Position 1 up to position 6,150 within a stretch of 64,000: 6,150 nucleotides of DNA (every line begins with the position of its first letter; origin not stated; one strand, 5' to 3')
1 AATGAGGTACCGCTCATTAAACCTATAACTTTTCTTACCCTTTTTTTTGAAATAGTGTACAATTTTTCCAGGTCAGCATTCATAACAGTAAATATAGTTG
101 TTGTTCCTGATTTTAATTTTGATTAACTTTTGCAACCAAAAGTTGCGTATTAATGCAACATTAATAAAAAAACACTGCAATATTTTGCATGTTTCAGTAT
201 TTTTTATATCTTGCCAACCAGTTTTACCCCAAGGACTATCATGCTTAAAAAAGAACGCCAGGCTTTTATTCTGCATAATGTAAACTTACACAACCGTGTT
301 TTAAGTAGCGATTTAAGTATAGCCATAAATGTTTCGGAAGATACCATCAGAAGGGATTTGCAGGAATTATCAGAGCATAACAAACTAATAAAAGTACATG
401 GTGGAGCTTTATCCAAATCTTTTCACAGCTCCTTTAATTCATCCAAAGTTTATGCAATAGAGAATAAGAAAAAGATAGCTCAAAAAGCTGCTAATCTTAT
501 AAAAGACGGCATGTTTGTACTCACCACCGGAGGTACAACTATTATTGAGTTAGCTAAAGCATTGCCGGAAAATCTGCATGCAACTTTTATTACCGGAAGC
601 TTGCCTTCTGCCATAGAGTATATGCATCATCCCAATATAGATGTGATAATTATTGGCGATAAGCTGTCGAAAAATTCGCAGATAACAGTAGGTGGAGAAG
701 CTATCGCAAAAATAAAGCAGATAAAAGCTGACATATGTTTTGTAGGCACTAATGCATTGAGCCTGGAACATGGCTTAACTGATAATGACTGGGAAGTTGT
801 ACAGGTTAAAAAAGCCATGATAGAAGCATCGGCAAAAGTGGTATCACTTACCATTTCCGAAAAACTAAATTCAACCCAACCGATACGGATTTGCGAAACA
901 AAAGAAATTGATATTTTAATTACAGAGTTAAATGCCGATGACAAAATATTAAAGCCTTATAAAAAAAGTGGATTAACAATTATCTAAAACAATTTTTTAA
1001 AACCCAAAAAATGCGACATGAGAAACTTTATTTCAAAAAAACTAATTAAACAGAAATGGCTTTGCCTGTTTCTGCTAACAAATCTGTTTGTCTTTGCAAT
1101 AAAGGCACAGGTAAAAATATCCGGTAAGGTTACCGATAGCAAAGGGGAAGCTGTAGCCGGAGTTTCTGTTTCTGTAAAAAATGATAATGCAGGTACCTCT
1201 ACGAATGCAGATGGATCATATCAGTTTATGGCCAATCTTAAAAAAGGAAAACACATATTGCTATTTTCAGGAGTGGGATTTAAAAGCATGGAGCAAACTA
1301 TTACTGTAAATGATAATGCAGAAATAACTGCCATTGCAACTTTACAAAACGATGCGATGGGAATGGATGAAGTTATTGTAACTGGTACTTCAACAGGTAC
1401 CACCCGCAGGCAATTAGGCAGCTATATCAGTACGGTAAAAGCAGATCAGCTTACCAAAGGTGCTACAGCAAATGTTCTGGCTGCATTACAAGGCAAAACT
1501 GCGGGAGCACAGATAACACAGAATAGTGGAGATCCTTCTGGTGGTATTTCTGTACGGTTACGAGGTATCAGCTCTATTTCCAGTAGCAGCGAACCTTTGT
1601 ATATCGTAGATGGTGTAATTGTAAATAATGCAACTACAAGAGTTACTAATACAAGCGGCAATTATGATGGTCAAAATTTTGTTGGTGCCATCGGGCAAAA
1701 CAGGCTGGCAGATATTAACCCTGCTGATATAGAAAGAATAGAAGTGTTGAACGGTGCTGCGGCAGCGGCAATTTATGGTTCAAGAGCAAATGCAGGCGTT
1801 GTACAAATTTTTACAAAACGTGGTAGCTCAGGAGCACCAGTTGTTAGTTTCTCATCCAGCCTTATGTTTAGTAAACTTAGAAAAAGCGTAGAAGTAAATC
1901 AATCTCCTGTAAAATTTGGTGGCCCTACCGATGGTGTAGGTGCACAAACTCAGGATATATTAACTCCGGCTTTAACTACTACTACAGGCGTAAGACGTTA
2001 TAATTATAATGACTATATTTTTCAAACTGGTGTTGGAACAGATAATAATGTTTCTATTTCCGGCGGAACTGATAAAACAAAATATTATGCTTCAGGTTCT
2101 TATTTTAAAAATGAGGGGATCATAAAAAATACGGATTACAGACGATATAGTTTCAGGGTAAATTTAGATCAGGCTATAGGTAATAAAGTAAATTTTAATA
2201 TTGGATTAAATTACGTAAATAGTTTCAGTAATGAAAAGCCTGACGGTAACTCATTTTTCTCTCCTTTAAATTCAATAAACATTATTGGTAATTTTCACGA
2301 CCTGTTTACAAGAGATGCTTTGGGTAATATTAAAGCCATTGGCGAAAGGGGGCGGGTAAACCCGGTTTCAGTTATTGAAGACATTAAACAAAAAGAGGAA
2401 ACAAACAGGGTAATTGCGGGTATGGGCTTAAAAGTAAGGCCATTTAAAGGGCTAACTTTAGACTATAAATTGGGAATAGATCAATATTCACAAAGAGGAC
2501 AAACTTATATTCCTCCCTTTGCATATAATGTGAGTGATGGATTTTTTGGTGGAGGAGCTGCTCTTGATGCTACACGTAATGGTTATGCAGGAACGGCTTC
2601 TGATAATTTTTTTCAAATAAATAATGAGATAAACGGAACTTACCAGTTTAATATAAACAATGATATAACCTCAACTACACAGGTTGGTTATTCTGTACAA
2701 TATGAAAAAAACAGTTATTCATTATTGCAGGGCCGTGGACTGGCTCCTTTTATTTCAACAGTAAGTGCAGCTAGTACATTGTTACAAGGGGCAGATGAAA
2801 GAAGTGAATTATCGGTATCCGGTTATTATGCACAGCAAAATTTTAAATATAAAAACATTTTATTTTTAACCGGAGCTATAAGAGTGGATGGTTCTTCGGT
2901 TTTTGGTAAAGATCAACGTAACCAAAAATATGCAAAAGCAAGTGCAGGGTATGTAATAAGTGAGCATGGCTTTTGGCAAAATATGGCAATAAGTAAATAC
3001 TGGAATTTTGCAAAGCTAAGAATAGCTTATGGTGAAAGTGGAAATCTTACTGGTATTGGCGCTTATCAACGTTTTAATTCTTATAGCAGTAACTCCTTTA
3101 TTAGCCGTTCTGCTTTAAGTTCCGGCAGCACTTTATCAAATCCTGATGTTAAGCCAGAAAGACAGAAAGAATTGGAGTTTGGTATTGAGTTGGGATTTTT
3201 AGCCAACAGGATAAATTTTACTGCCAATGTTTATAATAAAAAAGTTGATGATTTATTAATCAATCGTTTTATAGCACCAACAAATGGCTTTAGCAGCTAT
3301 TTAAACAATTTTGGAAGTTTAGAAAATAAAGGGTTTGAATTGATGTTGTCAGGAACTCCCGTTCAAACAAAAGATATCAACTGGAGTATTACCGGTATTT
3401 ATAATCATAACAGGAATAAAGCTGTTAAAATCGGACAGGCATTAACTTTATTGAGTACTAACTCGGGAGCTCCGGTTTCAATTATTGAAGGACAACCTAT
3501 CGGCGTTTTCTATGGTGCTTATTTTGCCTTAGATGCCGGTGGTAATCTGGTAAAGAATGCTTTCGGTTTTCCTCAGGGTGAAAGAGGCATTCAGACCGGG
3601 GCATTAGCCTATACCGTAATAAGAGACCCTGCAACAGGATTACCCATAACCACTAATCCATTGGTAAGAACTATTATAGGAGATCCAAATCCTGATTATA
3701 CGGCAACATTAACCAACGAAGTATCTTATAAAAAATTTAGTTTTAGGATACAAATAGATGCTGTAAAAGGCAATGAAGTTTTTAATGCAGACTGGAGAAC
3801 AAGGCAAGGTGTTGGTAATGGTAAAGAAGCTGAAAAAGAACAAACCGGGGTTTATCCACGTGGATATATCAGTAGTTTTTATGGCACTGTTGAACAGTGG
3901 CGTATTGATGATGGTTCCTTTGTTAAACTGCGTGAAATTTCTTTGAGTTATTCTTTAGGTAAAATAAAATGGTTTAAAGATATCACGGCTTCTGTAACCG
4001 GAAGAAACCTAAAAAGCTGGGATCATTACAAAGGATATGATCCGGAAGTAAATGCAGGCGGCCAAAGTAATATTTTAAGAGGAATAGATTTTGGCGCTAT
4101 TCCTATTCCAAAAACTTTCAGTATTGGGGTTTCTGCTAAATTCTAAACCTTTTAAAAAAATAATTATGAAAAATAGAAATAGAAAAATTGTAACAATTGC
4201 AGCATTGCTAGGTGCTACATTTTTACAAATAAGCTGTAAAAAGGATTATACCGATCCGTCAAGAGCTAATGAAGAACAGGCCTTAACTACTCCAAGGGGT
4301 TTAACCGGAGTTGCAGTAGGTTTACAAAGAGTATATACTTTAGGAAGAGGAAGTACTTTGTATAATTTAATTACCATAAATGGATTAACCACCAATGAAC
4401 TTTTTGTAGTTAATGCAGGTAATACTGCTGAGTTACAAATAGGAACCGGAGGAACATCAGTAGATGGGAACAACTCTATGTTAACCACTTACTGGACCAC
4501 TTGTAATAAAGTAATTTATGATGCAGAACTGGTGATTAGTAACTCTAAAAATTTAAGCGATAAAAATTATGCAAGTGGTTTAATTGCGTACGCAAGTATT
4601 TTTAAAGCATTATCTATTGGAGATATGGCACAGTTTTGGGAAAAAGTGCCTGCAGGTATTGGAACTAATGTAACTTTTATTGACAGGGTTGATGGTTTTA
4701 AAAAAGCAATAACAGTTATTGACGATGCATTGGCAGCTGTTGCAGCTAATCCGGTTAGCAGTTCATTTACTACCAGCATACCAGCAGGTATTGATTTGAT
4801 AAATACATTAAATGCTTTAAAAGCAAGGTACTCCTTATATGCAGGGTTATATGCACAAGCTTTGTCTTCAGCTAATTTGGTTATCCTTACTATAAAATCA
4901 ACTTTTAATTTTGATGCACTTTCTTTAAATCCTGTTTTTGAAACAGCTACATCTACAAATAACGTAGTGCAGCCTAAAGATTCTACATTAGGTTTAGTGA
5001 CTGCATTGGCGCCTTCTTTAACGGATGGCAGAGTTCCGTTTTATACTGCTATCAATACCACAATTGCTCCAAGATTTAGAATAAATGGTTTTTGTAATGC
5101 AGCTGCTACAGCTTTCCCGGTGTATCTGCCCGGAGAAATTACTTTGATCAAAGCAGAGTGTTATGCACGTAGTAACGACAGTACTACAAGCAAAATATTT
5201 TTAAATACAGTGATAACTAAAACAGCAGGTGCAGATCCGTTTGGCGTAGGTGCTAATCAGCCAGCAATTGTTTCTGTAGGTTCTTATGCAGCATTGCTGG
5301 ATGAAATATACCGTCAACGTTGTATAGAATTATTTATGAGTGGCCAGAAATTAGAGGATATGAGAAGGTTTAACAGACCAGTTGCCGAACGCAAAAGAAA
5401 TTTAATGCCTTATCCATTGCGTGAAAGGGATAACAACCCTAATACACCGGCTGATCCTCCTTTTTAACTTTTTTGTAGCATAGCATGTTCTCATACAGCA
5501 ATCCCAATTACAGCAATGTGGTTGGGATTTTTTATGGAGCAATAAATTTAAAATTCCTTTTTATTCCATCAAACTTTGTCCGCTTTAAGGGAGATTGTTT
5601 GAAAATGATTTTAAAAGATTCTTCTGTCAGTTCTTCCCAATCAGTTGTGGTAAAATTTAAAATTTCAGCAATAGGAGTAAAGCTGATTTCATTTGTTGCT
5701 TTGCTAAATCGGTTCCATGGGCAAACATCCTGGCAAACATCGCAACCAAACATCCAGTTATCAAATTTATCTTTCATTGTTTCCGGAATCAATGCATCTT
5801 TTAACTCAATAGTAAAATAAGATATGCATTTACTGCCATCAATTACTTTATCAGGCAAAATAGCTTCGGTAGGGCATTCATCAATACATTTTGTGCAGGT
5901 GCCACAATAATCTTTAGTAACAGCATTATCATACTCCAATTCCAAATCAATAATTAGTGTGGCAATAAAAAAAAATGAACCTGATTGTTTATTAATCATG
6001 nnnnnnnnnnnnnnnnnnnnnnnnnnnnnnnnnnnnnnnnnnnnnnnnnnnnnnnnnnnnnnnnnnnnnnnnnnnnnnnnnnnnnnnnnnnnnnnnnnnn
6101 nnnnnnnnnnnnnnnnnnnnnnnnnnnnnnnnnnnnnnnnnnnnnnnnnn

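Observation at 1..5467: anmK divergent from DeoR-SusC-SusD: candidate peptidoglycan-fragment utilisation locus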

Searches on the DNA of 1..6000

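Call 94: search_rna_families(source=window, start=1, end=6000, threshold=evalue, max_evalue=0.1)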
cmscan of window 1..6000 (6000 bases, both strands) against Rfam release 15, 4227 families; matches with E-value up to 0.1: 0.
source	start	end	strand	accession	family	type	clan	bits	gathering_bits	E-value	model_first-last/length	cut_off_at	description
